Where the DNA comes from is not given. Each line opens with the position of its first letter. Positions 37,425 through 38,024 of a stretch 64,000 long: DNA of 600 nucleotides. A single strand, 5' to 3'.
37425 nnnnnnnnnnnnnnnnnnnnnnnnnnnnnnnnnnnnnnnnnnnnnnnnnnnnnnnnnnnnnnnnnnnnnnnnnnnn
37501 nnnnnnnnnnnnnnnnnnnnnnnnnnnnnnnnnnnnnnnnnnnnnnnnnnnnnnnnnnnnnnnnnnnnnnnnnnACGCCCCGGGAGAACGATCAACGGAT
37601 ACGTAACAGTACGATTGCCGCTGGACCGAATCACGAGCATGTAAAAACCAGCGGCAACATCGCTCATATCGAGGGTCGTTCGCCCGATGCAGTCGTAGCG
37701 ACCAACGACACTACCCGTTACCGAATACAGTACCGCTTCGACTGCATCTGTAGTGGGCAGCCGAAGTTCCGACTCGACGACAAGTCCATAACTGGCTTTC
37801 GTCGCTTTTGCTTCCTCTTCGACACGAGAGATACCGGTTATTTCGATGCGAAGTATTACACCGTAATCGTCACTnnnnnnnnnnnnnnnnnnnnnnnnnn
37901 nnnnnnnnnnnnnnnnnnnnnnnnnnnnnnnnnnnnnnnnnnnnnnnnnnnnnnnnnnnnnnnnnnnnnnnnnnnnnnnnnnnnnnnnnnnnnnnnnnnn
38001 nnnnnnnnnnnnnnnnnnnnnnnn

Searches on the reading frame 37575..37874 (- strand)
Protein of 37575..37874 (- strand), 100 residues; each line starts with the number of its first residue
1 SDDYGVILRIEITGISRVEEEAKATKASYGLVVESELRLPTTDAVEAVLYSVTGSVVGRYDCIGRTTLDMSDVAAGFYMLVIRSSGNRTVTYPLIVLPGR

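Call 82: search_protein_families(library=ncbifam, proteins=[window:37575-37874:-], max_evalue=1)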
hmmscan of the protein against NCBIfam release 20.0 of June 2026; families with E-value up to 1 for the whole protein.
window:37575-37874:- (100 aa): 4 families
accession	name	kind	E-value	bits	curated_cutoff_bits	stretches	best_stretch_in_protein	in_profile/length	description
TIGR04183.1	Por_Secre_tail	domain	8.3e-05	22.5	23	1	39-96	15-71/72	T9SS type A sorting domain-containing protein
NF050177.1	TapA_OM_Porphy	equivalog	0.012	14.3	500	1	37-90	484-538/544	TapA/TapC family T9SS-dependent outer membrane protein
NF052644.1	T9SS_DNase_Rie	equivalog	0.037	13.4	260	1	24-86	181-241/251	T9SS-dependent surface endonuclease, AS87_RS02955 family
NF000941.0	PRK00094.1-3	equivalog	0.065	12.4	423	1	14-51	276-313/336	NAD(P)H-dependent glycerol-3-phosphate dehydrogenase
